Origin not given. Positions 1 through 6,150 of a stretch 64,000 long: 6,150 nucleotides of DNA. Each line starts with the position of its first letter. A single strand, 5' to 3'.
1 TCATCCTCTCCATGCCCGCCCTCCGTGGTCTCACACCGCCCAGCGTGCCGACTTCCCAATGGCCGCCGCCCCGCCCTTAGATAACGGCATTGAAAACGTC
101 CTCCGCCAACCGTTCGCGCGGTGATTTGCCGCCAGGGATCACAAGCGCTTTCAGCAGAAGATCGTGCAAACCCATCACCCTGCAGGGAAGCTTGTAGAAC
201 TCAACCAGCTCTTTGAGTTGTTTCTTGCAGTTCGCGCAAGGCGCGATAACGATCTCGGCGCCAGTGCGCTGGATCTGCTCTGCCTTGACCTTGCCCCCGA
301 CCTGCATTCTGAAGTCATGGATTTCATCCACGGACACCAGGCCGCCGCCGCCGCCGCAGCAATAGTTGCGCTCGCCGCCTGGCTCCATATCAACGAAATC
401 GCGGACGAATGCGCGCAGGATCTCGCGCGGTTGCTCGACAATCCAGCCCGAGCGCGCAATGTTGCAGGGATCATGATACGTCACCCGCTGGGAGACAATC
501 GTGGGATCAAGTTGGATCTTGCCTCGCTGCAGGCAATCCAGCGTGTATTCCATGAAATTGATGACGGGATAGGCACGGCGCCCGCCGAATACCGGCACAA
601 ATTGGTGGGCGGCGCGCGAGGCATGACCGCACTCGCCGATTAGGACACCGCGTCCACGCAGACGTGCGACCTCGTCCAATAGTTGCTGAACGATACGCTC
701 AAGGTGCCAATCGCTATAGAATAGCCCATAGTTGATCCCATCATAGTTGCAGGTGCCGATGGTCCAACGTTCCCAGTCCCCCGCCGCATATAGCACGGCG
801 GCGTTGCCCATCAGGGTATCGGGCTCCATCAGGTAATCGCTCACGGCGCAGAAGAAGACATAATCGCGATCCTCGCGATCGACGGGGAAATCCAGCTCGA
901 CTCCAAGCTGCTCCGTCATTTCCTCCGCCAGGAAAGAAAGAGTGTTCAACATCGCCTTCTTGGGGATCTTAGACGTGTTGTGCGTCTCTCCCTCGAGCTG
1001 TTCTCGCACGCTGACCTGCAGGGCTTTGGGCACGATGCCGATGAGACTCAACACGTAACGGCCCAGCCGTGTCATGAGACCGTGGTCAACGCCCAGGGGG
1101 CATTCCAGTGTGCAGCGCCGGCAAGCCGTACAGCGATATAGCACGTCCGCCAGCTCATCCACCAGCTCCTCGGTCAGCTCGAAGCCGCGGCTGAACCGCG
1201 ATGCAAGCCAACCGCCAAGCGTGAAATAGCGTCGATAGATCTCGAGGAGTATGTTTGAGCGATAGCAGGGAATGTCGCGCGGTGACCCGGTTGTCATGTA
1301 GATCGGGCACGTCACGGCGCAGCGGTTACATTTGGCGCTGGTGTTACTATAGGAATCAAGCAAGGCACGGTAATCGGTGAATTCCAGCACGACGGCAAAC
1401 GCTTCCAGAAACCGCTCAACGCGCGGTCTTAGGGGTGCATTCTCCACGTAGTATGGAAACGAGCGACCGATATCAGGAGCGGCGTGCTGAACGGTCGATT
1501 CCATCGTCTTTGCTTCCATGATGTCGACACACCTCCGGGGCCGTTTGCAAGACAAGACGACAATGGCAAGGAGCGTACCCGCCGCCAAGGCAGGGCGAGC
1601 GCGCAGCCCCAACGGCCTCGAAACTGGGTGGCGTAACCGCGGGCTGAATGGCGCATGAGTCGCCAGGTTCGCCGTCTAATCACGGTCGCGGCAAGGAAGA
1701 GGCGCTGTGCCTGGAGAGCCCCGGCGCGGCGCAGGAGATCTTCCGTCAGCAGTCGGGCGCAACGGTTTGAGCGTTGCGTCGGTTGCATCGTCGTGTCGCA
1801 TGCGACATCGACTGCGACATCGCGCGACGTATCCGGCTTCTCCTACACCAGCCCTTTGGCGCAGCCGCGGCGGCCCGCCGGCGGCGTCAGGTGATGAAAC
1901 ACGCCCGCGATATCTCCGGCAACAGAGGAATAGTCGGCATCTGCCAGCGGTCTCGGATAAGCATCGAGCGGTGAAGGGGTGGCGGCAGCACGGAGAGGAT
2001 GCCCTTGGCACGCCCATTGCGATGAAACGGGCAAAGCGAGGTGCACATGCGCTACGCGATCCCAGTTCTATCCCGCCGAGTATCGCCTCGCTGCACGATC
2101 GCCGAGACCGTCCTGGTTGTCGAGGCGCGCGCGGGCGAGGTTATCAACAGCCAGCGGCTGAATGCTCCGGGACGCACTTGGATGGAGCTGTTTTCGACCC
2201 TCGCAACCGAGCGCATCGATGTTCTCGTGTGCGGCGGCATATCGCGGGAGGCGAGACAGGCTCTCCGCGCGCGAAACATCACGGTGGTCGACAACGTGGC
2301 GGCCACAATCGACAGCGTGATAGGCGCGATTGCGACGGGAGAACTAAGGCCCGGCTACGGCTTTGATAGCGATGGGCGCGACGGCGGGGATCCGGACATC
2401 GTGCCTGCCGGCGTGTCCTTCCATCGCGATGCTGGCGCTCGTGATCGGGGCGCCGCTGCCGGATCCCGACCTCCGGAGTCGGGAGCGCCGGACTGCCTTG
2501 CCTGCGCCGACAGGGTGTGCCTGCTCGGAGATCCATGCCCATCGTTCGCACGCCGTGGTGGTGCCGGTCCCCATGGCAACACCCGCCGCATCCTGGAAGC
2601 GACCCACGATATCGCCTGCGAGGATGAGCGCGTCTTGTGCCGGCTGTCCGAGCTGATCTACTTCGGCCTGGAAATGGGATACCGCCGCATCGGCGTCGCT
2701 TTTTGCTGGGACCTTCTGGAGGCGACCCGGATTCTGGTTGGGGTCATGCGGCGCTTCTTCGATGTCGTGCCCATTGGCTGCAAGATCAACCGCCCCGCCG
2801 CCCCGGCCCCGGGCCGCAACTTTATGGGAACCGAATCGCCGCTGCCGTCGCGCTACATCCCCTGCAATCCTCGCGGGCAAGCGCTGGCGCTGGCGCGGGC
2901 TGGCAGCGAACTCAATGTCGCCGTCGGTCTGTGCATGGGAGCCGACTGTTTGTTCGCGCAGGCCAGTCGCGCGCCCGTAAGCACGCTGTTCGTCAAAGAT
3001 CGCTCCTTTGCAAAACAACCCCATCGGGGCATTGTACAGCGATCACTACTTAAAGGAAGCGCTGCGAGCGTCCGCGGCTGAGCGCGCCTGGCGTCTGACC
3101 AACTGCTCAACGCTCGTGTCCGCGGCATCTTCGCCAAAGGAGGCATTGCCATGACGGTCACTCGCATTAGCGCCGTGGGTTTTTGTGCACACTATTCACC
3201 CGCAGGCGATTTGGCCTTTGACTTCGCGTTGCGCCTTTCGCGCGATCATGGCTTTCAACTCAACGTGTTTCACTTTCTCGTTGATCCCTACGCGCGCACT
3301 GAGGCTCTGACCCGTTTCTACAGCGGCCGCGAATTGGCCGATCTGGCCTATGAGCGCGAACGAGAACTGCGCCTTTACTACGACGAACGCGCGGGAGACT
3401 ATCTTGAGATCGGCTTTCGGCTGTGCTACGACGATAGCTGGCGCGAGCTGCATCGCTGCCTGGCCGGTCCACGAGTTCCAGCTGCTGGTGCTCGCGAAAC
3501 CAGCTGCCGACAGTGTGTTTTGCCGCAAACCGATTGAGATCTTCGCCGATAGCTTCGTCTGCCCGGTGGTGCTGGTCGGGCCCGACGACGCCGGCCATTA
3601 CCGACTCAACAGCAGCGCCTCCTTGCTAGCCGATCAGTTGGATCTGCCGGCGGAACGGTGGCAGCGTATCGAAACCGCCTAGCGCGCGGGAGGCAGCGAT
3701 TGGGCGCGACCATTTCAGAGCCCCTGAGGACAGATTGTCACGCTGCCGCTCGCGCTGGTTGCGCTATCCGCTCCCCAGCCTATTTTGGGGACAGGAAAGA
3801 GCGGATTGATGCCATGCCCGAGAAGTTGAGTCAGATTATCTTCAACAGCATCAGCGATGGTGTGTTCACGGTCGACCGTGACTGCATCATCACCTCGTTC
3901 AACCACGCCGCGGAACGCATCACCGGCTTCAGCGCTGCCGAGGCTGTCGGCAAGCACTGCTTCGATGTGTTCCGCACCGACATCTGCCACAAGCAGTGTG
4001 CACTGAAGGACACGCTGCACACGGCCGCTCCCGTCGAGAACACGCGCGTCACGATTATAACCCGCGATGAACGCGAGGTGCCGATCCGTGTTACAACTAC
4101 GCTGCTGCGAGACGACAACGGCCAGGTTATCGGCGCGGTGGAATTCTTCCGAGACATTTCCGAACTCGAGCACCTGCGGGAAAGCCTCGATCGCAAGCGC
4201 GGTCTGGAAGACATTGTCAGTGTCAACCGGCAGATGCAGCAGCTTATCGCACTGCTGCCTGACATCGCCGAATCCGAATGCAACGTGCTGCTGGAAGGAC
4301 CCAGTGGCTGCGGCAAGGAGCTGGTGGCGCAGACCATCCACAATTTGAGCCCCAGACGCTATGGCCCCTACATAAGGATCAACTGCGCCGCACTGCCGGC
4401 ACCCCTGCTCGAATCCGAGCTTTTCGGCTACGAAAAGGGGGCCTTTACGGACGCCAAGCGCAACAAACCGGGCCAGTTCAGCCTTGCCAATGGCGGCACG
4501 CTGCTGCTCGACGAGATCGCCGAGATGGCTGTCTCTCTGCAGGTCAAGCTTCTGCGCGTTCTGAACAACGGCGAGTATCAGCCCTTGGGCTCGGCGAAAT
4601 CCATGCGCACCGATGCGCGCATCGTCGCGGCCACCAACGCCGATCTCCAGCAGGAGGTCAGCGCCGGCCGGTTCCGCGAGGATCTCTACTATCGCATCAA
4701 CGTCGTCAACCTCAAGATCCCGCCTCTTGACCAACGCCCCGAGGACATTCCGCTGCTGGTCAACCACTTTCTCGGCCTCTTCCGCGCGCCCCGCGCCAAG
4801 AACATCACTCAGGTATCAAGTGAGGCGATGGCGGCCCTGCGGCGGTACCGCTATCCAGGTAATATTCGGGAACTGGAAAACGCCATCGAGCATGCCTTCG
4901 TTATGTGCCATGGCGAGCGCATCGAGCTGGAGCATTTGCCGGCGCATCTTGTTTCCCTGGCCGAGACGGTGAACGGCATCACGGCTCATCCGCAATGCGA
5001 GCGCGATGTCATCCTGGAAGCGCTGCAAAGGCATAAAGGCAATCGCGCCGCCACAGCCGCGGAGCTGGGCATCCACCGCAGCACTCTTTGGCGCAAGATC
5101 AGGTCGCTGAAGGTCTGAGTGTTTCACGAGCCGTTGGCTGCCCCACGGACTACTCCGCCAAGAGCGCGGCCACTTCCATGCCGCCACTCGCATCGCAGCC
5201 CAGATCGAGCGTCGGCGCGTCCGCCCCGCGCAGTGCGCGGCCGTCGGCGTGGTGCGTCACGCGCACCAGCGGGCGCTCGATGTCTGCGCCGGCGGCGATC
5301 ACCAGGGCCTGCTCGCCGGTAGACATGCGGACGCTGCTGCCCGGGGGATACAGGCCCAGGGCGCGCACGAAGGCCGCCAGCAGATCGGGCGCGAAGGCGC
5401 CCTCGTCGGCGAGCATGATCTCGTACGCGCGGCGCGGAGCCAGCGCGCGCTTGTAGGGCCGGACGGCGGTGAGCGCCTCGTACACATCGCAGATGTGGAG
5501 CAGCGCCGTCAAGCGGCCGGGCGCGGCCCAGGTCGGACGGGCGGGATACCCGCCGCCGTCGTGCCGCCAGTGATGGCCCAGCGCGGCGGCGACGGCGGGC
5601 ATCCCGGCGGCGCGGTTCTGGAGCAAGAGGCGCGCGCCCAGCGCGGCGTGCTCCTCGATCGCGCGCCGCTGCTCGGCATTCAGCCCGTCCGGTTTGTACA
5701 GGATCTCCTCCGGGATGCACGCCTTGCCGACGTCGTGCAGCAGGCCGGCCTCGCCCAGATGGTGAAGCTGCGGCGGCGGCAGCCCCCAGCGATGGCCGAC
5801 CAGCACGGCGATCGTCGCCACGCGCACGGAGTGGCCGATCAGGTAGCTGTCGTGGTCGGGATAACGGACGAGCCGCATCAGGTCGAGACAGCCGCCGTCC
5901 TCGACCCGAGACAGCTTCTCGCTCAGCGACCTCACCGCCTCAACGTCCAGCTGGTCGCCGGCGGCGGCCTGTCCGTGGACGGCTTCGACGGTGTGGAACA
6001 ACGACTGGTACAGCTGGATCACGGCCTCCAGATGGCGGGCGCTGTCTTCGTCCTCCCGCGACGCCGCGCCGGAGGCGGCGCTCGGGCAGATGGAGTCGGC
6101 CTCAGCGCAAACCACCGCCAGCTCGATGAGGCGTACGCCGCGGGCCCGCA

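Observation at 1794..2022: Textbook sigma-54 promoter with an upstream 14-bp perfect palindrome and direct repeats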

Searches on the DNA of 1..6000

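Call 11: search_rna_families(source=window, start=1, end=6000, threshold=evalue, max_evalue=1)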
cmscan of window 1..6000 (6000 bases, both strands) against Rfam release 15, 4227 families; matches with E-value up to 1: 1.
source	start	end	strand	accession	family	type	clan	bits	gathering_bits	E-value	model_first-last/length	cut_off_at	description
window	5921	5994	+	RF01668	P10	Gene; sRNA;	-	19.3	37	0.4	1-72/72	no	Pseudomonas sRNA P10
